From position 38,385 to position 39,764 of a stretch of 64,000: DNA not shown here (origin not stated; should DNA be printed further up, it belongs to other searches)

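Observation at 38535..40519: AT-rich three-gene cassette (2-TM protein, ImmA/IrrE peptidase, Beta-family protein): candidate uncharacterised defence or stress-sensing module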

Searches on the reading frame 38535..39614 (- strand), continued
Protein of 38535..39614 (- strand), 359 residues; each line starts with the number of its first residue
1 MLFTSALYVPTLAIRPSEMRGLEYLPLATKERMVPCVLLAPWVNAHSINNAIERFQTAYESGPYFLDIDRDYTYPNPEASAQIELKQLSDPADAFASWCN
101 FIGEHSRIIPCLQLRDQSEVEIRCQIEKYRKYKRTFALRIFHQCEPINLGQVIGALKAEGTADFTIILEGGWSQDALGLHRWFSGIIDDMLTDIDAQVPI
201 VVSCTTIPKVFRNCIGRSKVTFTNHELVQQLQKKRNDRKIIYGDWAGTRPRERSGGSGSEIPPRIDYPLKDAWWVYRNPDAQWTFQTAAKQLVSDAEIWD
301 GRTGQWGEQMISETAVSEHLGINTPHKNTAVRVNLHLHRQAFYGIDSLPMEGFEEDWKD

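Call 26: find_related_loci(query=A1, collection=genome_contigs, flank=6000)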
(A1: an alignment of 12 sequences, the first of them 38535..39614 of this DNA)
Query A1 (359 aa) in genome_contigs; peptide patterns used: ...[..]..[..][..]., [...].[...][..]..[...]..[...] (x = any residue, [..] = any of these).
106 stretches matched a pattern; 58 encode a relative of the query (tblastn E <= 1e-3); 52 distinct loci.
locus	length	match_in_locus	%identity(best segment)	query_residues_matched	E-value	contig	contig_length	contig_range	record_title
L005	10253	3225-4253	66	8-350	9e-151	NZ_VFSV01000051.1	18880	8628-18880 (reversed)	Palleronia caenipelagi strain JBTF-M29 contig51, whole genome shotgun sequence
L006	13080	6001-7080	51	1-359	2e-120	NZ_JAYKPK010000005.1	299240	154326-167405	Yoonia sp. 67-2 NODE_5, whole genome shotgun sequence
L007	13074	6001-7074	48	1-359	6e-118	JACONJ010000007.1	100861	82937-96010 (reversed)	MAG: Rhodobacteraceae bacterium isolate GM7ARB1 GM7ARB_Ga0325872_107, whole genome shotgun sequence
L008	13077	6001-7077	49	1-359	3e-117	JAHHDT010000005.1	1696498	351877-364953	MAG: Aquamicrobium sp. isolate LANL01G contig_44, whole genome shotgun sequence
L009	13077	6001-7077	50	1-359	6e-117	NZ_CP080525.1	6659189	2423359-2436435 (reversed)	Mesorhizobium sp. AR07 chromosome, complete genome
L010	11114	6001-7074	51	1-359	1e-116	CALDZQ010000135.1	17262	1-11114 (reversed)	MAG: uncultured Neomegalonema sp. isolate L3_Bin_Bin_164_1 genome assembly, contig: c_000000134945, whole genome shotgun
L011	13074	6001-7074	49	1-357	9e-116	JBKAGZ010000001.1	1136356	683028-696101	MAG: Hyphomicrobiales bacterium isolate Ske_MAG2 Ske_MAG2_0001, whole genome shotgun sequence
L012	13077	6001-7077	49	1-359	6e-116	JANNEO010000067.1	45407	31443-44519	MAG: Hyphomicrobiales bacterium isolate OTE_75_metabat_380 OTE_75_k141_2202005, whole genome shotgun sequence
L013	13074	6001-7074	49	1-359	2e-115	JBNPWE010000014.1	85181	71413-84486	Rhodobacteraceae bacterium MBR-64 Ga0505402_14, whole genome shotgun sequence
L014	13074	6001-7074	48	1-359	2e-115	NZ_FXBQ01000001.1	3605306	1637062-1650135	Maritimibacter sp. HL-12, whole genome shotgun sequence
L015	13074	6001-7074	48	1-359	2e-115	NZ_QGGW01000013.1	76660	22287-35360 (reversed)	Roseicyclus mahoneyensis strain DSM 16097 Ga0215646_113, whole genome shotgun sequence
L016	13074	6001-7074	48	1-359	6e-115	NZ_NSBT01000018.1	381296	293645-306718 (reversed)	Actibacterium ureilyticum strain LS-811 LS-811_S18_381296bp, whole genome shotgun sequence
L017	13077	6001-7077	50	1-359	7e-115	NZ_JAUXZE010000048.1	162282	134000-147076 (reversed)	MAG: Tabrizicola sp. isolate C18_maxbin.019 C18_k141_342387, whole genome shotgun sequence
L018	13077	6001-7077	50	1-359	9e-115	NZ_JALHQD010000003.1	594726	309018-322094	MAG: Tabrizicola sp. isolate bin.65 c_000000000038, whole genome shotgun sequence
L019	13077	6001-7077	49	1-359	3e-114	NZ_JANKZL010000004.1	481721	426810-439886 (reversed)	Aminobacter sp. HY435 Scaffold3_1, whole genome shotgun sequence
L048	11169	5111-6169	32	8-359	1e-54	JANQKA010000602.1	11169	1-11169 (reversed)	MAG: Hasllibacter sp. isolate PL25a_bin.141 k99_5634398, whole genome shotgun sequence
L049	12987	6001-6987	29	8-344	4e-44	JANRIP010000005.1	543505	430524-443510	MAG: Hyphomonadaceae bacterium isolate bins.142 k141_2344494, whole genome shotgun sequence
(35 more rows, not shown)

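Call 32: search_protein_families(library=padloc, proteins=[L001:247-648:+, L001:651-1718:+, L001:1746-2540:-, L002:3589-3984:+, L002:5099-5881:-], max_evalue=0.01)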
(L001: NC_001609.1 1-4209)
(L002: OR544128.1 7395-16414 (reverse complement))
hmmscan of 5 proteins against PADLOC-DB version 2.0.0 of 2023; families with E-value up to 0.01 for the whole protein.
L001:247-648:+ (133 aa): 3 families
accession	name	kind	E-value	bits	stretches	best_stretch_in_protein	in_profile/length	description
PDLC03001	gop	-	4.8e-70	231.7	1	1-133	1-126/126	-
PDLC04616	PDC-M38B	-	0.0032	15.1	1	61-129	153-219/281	-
PDLC00117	GajB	-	0.0046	13.5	1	20-111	383-465/604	UrvD helicase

L001:651-1718:+ (355 aa): 3 families
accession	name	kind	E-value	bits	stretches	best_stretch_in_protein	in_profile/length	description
PDLC02985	beta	-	8.2e-188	621.5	1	1-354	1-354/355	-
PDLC03984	PD-Lambda-2_C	-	8.1e-14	49.5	2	156-335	171-356/377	-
PDLC03983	PD-Lambda-2_C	-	1.7e-08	31.9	1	10-335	7-346/374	-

L001:1746-2540:- (264 aa): 2 families
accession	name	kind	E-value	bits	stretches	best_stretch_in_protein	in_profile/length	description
PDLC02989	cll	-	3.2e-113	375.9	1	1-263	1-263/265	-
PDLC02549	PglZ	-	0.0012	14.9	1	5-80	197-270/726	PglZ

L002:3589-3984:+ (131 aa): 0 families

L002:5099-5881:- (260 aa): 1 family
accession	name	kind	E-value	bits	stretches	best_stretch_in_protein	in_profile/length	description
PDLC02989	cll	-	4.1e-42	142.8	1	14-180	16-188/265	-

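Call 37: search_solved_structures(query=A1, max_evalue=1)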
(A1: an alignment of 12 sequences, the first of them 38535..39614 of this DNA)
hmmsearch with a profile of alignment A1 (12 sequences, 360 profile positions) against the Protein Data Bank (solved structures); distinct sequences matched with E-value up to 1: 2.
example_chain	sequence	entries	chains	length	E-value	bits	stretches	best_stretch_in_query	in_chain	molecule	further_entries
3ul3_B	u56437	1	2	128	0.0051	19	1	28-108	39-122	Thioredoxin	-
4o32_A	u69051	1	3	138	0.0061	18.7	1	28-108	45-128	Thioredoxin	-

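Call 42: search_dna_similar(query=window:38535-39614:-, collection=plasmids, mode=protein, max_evalue=0.001, max_rows=30, rows=spread)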
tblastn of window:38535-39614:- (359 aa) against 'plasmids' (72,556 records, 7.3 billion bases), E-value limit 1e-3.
Records with a match: 5; places in all: 6; records where one place covers at least 80% of the query: 3.
Best place of each record, by identity: <60% 5.
By first word of the organism name: Neorhizobium 1; Azospirillum 1; Sinorhizobium 1; Agrobacterium 1; Aeromonas 1.
By predicted mobility (MOB-suite, as given by PLSDB): conjugative 3; mobilizable 1; non-mobilizable 1.
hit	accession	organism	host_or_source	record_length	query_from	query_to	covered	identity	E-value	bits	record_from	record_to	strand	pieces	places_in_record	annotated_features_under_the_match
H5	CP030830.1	Neorhizobium sp. NCHU2750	Rosa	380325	8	359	98%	30.2%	9e-43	166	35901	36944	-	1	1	hypothetical protein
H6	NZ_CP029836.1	Azospirillum ramasamyi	single cell,Cow dung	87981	8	343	94%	22.8%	3e-9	66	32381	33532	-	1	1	hypothetical protein | sce7726 family protein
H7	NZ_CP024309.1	Sinorhizobium fredii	Phaseolus vulgaris,cell culture,plant ...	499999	3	346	96%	21.8%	4e-12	75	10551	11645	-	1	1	hypothetical protein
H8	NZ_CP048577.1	Agrobacterium tumefaciens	-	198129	200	359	45%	34.1%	1e-15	86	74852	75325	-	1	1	hypothetical protein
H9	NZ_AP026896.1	Aeromonas caviae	Microbe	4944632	8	139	37%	31.2%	4e-15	84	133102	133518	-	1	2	none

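Call 43: find_encoding_contigs(protein=P0001, flank=10000, max_places=2)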
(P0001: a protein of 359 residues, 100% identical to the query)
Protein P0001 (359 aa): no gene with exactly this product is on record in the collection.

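Call 44: get_annotated_region(hit=H5, flank=4000)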
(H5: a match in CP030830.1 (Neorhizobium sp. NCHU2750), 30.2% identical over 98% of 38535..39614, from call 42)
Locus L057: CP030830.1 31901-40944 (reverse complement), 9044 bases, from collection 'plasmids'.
description: Neorhizobium sp. NCHU2750 plasmid pNCHU2750c, complete sequence
organism: Neorhizobium sp. NCHU2750 (NCBI taxid 1825976)
taxonomy: Bacteria; Pseudomonadota; Alphaproteobacteria; Hyphomicrobiales; Rhizobiaceae; Neorhizobium; Neorhizobium sp. NCHU2750
host: -; source: Rosa; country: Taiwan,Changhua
typing (MOB-suite, as given by PLSDB): conjugative; relaxase MOBQ; mating-pair formation MPF_T
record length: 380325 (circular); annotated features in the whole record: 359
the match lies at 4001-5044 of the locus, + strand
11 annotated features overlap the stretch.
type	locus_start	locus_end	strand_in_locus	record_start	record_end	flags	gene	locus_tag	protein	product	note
CDS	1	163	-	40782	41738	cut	fecR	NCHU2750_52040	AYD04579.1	transmembrane sensor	-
CDS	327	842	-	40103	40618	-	-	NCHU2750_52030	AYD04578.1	RNA polymerase sigma factor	-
CDS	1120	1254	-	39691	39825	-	-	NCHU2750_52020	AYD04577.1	hypothetical protein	-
CDS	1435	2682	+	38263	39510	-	-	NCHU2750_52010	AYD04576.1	hypothetical protein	-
CDS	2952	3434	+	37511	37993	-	-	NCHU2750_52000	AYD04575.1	hypothetical protein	-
CDS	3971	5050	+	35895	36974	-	-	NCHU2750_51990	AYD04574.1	hypothetical protein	-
CDS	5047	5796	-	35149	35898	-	-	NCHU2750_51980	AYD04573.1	hypothetical protein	-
CDS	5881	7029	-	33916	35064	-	-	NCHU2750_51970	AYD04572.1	hypothetical protein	-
CDS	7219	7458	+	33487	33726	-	-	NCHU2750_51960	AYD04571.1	prevent-host-death protein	-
CDS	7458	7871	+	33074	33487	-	-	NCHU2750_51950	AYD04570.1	DNA-binding protein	-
CDS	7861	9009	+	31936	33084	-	-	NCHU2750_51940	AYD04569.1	integrase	-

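Call 45: get_annotated_region(hit=H6, flank=4000)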
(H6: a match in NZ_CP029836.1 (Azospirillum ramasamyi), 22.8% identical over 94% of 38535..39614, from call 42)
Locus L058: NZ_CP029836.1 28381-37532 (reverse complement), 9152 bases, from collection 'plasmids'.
description: Azospirillum ramasamyi strain M2T2B2 plasmid unnamed6, complete sequence
organism: Azospirillum ramasamyi (NCBI taxid 682998)
taxonomy: Bacteria; Pseudomonadota; Alphaproteobacteria; Rhodospirillales; Azospirillaceae; Azospirillum; Azospirillum ramasamyi
host: -; source: single cell,Cow dung; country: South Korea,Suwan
typing (MOB-suite, as given by PLSDB): mobilizable; relaxase MOBP
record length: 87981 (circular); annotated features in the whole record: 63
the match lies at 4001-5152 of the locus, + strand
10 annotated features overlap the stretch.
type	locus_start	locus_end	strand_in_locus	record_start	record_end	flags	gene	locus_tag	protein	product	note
CDS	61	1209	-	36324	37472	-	-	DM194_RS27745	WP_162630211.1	hypothetical protein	-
CDS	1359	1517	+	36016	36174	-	-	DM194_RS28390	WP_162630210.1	hypothetical protein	-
CDS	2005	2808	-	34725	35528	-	-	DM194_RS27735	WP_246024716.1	ImmA/IrrE family metallo-endopeptidase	-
CDS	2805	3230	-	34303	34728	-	-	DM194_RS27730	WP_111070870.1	hypothetical protein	-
CDS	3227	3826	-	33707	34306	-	-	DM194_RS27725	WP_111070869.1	sigma-70 family RNA polymerase sigma factor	-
CDS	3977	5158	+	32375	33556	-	-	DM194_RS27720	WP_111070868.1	hypothetical protein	-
CDS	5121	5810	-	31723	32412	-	-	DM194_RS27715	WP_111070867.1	sce7726 family protein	-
CDS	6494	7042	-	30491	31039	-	-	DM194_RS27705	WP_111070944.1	hypothetical protein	-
CDS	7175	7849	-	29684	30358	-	-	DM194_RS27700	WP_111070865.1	hypothetical protein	-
CDS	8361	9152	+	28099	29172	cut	-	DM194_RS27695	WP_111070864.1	DUF3644 domain-containing protein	-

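Call 46: get_annotated_region(hit=H7, flank=4000)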
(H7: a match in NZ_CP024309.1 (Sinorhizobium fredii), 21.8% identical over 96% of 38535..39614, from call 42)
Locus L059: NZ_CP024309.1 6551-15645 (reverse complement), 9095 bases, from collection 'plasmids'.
description: Sinorhizobium fredii strain NXT3 plasmid pSfreNXT3b, complete sequence
organism: Sinorhizobium fredii (NCBI taxid 380)
taxonomy: Bacteria; Pseudomonadota; Alphaproteobacteria; Hyphomicrobiales; Rhizobiaceae; Sinorhizobium; Sinorhizobium fredii
host: -; source: Phaseolus vulgaris,cell culture,plant nodule in agricultural field; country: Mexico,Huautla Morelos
typing (MOB-suite, as given by PLSDB): conjugative; relaxase MOBQ; mating-pair formation MPF_T
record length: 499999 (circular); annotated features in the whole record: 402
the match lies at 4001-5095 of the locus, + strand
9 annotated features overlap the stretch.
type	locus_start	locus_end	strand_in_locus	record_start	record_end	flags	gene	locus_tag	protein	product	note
CDS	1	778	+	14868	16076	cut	-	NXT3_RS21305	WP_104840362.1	XRE family transcriptional regulator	-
CDS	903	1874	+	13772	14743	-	-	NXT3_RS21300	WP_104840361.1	aminotransferase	-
CDS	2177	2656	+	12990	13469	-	-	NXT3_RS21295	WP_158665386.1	hypothetical protein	-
CDS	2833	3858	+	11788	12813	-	-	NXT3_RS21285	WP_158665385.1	hypothetical protein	-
CDS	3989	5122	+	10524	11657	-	-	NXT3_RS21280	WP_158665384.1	hypothetical protein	-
CDS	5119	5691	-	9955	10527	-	-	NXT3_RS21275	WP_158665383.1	sce7726 family protein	-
CDS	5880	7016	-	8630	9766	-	-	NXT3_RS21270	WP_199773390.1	RHE_PE00001 family protein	-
CDS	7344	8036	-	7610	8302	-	-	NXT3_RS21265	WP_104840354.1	SMC-Scp complex subunit ScpB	-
CDS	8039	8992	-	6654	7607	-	-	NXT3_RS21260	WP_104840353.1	DUF1403 family protein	-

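Call 47: predict_structure(alignment_id=A2)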
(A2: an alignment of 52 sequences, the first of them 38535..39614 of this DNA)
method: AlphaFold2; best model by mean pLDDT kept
length: 359 residues; sequences in the alignment: 52
mean_pLDDT: 86.4   pTM: 0.87
mean pLDDT of the five models: 86.4, 85.9, 85.7, 85.2, 83.9
residues with pLDDT >= 90: 229; 70-90: 87; 50-70: 21; < 50: 22
segments of 3 or more residues with pLDDT < 50: 252-259, 348-359
pLDDT, mean of each block of 10 residues (from residue 1): 67 89 92 92 80 92 91 85 94 97 96 94 95 94 74 87 87 88 92 89 88 92 92 87 72 42 89 93 96 96 91 95 92 93 68 43
secondary structure, 60 per line:
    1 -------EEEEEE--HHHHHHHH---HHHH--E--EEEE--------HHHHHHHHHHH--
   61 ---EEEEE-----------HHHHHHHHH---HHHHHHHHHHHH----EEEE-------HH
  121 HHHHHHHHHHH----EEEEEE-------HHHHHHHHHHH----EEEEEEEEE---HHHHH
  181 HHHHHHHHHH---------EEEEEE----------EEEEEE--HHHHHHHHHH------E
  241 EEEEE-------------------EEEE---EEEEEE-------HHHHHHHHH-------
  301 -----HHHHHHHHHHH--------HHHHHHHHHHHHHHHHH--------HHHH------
elements in order: E8-13 H16-23 H27-30 E36-39 H48-58 E64-68 H80-88 H92-103 E108-111 H119-131 E136-141 H149-159 E164-172 H176-190 E200-205 E216-221 H224-233 E240-245 E265-268 E272-277 H285-293 H306-316 H325-341 H350-353

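Call 50: fold_search(model_id=the predicted structure, library=pdb)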
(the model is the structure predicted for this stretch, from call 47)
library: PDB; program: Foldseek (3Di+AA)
matches with E <= 10: 1271; with E <= 0.001: 1
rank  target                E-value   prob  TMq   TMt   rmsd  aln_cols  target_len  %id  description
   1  4gfs_B                7.1e-04  1.00  0.38  0.51   6.0       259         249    9  1.8 Angstrom Crystal Structure of the 3-Dehydroquinate Dehydratase (aroD) from Salmonella typhimurium LT2 with Nickel  (released 2012-08-15)
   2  4yxg_B                1.5e-03  0.98  0.29  0.40   8.9       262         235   10  F96Y Mutant of Plasmodium Falciparum Triosephosphate Isomerase (released 2016-02-03)
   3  4z9r_B                2.3e-03  0.69  0.26  0.21  16.2       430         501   12  Crystal structure of PfaD from Shewanella oneidensis in complex with NAD+ determined by in-situ diffraction. (released 2016-04-06)
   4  5a6a_A                2.7e-03  0.99  0.36  0.24   7.3       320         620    8  GH20C, Beta-hexosaminidase from Streptococcus pneumoniae in complex with NGT (released 2015-09-23)
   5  1u5j                  4.5e-03  0.99  0.36  0.29   6.6       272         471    9  Propionibacterium shermanii transcarboxylase 5S subunit, Met186Ile (released 2004-09-07)
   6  3m7w_A                4.8e-03  0.99  0.33  0.43   6.5       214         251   10  Crystal Structure of Type I 3-Dehydroquinate Dehydratase (aroD) from Salmonella typhimurium LT2 in Covalent Complex wi (released 2010-04-07)
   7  4uio                  6.0e-03  0.99  0.35  0.46   7.1       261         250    8  Structure of the Salmonella typhi Type I Dehydroquinase covalently inhibited by a 3-dehydroquinic acid derivative (released 2015-07-15)
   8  4gug_B                6.0e-03  0.99  0.29  0.39   7.6       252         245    9  1.62 Angstrom Crystal Structure of the Salmonella enterica 3-Dehydroquinate Dehydratase (aroD) E86A Mutant in Complex  (released 2012-09-12)
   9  4guf_B                6.4e-03  0.99  0.36  0.46   7.6       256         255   11  1.5 Angstrom Crystal Structure of the Salmonella enterica 3-Dehydroquinate Dehydratase (aroD) E86A Mutant (released 2012-09-12)
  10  3lb0_A                6.7e-03  0.99  0.35  0.45   7.0       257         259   10  Crystal Structure of the 3-Dehydroquinate Dehydratase (aroD) from Salmonella typhimurium LT2 with Citrate Bound to the (released 2010-01-26)
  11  3bg5_C                7.1e-03  0.97  0.32  0.14   7.5       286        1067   10  Crystal Structure of Staphylococcus Aureus Pyruvate Carboxylase (released 2008-02-26)
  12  1rqh                  7.6e-03  0.97  0.34  0.28   7.4       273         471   10  Propionibacterium shermanii transcarboxylase 5S subunit bound to pyruvic acid (released 2004-09-07)
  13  7v6g_B                7.6e-03  0.89  0.37  0.38  10.6       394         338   10  Structure of Candida albicans Fructose-1,6-bisphosphate aldolase mutation C157S with CN39 (released 2022-02-23)
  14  7uek                  8.0e-03  0.98  0.33  0.46   6.8       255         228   12  Crystal structure of a de novo designed ovoid TIM barrel OT3 (released 2023-01-18)
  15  3hb9_D                8.0e-03  0.96  0.32  0.14   7.7       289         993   11  Crystal Structure of S. aureus Pyruvate Carboxylase A610T Mutant (released 2009-06-30)
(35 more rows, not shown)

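Call 51: fold_search(model_id=the predicted structure, library=viral)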
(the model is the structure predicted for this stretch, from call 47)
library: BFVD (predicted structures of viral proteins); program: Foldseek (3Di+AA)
matches with E <= 10: 582; with E <= 0.001: 1
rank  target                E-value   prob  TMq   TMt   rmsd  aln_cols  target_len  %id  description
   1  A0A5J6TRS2            7.1e-11  1.00  0.64  0.61   6.0       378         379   15  Uncharacterized protein [Gordonia phage Powerball]
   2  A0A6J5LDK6            1.2e-02  0.25  0.22  0.17  19.0       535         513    9  Radical SAM [uncultured Caudovirales phage]
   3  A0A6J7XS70            1.2e-02  0.18  0.21  0.14  19.2       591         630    8  B12-binding_like domain containing protein [uncultured Caudovirales phage]
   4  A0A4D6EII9            2.5e-02  0.82  0.28  0.24   7.8       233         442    9  Metallo-dependent hydrolase domain containing protein [Pandoravirus celtis]
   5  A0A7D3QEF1            2.8e-02  0.54  0.32  0.22  15.5       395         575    9  (no name in the UniProt tables at hand)
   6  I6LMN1                3.5e-02  0.57  0.36  0.14  14.2       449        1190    8  Spike glycoprotein [Fathead minnow nidovirus]
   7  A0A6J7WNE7            3.7e-02  0.11  0.14  0.14  19.0       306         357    8  Glycosyltransferase 61 [uncultured Caudovirales phage]
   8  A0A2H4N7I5            3.9e-02  0.33  0.23  0.19  14.6       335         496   12  (no name in the UniProt tables at hand)
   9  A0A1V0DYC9            5.3e-02  0.23  0.28  0.25  17.9       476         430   10  Queuosine tRNA-ribosyltransferase [Dinoroseobacter phage vB_DshS-R5C]
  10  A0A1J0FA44            5.6e-02  0.47  0.30  0.28  10.3       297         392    8  (no name in the UniProt tables at hand)
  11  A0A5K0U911            6.6e-02  0.54  0.34  0.33  11.7       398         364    8  Uncharacterized protein [Yasminevirus sp. GU-2018]
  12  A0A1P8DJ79            7.0e-02  0.63  0.30  0.28   8.9       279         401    8  (no name in the UniProt tables at hand)
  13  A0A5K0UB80            7.0e-02  0.54  0.22  0.26  15.1       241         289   11  Uncharacterized protein [Yasminevirus sp. GU-2018]
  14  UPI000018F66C         7.0e-02  0.38  0.25  0.30   8.9       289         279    9  (no name look-up for this kind of identifier)
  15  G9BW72                7.9e-02  0.80  0.35  0.44   7.1       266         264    9  (no name in the UniProt tables at hand)
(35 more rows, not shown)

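Call 65: find_related_loci(query=A1, collection=viral_contigs, flank=8000)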
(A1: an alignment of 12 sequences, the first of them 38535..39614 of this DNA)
Query A1 (359 aa) in viral_contigs; peptide patterns used: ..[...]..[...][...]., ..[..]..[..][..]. (x = any residue, [..] = any of these).
96 stretches matched a pattern; 8 encode a relative of the query (tblastn E <= 1e-3); 8 distinct loci.
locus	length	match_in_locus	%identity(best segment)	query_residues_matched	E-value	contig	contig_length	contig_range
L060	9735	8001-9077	63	1-359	8e-158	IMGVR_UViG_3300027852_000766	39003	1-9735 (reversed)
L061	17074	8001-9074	50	1-359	7e-124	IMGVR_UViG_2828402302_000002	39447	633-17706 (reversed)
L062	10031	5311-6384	49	1-359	7e-117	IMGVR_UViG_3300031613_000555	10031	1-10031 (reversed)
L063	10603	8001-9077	47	1-359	6e-115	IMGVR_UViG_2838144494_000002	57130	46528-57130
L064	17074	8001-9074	49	1-359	2e-114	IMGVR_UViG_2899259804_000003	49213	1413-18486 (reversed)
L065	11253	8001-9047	25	3-359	1e-26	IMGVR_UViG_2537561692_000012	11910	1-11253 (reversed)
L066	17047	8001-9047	23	3-359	2e-25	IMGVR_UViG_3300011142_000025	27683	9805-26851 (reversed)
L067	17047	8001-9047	25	3-359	1e-26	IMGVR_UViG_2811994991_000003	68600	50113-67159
